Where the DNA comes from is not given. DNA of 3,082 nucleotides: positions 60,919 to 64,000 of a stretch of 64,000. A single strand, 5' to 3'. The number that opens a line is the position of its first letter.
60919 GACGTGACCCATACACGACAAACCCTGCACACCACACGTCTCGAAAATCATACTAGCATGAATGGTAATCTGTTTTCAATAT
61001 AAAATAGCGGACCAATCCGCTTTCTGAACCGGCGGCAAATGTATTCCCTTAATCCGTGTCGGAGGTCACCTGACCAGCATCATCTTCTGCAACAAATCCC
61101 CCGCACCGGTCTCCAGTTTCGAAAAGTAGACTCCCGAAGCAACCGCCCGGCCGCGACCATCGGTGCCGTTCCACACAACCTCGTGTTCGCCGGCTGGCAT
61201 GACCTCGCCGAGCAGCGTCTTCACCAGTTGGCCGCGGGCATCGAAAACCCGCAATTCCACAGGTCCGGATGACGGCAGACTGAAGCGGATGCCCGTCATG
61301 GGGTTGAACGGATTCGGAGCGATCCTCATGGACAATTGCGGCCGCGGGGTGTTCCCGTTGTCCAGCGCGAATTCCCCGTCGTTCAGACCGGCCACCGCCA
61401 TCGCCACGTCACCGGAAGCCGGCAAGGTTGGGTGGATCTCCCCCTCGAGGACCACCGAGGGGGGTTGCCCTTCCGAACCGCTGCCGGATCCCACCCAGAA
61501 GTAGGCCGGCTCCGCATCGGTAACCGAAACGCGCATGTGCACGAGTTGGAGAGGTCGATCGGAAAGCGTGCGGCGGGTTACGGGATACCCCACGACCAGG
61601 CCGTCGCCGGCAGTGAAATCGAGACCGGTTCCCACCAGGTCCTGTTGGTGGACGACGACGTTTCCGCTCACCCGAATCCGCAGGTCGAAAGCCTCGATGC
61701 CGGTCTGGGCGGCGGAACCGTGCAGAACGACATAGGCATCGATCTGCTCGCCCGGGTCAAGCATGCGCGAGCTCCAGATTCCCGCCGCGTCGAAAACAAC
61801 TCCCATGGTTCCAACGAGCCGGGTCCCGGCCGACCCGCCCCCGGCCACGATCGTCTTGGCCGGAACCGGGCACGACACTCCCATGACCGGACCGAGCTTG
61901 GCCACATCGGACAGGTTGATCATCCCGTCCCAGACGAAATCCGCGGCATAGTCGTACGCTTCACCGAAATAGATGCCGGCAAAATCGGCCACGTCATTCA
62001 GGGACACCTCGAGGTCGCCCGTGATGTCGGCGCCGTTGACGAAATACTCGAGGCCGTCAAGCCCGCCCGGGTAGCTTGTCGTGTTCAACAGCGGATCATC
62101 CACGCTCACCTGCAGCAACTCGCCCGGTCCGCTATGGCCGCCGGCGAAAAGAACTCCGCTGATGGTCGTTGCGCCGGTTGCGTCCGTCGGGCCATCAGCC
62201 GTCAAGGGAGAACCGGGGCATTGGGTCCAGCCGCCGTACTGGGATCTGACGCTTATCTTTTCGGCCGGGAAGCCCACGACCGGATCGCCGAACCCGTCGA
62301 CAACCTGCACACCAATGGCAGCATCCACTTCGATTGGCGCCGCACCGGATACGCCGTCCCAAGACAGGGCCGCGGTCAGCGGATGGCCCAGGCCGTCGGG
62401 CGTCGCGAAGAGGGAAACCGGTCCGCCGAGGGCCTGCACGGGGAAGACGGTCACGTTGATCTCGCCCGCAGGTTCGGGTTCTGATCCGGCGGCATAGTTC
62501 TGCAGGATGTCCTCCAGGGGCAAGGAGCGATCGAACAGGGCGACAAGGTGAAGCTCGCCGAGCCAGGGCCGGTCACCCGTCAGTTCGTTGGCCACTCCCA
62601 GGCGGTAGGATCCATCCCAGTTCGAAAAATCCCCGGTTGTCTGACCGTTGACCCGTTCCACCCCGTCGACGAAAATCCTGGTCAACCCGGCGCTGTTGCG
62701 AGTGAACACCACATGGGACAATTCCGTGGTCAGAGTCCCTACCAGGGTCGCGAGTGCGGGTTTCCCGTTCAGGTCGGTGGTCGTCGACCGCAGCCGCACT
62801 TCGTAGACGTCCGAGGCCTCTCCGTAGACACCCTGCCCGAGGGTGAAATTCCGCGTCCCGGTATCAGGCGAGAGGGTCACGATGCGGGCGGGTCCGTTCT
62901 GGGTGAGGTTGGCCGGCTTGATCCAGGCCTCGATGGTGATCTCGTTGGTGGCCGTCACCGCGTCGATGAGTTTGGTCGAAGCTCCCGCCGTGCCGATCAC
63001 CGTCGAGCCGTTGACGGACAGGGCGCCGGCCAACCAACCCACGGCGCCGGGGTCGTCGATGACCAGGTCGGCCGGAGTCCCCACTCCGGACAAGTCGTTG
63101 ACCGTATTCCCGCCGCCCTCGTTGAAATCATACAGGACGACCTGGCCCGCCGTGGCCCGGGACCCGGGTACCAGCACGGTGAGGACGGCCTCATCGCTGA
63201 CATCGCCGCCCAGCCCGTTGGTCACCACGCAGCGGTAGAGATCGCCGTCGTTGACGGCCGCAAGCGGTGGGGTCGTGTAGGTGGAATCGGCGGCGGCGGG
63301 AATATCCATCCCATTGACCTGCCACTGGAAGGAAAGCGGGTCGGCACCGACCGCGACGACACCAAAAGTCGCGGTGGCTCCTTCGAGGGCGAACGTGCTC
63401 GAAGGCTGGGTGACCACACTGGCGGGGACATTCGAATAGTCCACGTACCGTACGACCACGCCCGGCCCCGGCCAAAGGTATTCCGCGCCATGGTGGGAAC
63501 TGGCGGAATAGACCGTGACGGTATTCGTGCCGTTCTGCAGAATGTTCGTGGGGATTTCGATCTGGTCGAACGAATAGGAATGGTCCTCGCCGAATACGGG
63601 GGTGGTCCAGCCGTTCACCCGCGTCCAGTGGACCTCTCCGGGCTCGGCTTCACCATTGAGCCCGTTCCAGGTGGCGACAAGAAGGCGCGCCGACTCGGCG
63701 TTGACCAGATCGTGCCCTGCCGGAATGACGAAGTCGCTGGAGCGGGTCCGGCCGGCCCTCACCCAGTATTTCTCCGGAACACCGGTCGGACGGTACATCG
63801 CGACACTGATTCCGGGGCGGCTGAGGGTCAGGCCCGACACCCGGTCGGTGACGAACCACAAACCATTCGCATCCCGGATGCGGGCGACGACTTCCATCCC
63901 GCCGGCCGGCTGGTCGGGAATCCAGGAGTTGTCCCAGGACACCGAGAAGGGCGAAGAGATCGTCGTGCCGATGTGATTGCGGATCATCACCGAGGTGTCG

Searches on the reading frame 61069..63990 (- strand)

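Call 8: search_protein_families(library=pfam, proteins=[window:61069-63990:-], max_evalue=0.01)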
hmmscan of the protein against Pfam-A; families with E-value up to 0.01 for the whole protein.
window:61069-63990:- (974 aa): 5 families
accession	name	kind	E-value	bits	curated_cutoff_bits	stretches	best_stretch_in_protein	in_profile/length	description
PF13385.13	Laminin_G_3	-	1.3e-18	68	27.6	1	340-495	8-150/151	Concanavalin A-like lectin/glucanases superfamily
PF13860.13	FlgD_ig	-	2.4e-10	40.7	27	1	903-960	16-74/79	FlgD Ig-like domain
PF13927.12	Ig_3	-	5.8e-05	24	30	1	191-258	3-78/78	Immunoglobulin domain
PF07679.22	I-set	-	0.00019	21.9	23.7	1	192-272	3-90/90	Immunoglobulin I-set domain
PF13895.12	Ig_2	-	0.0012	19.5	27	1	215-272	25-79/79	Immunoglobulin domain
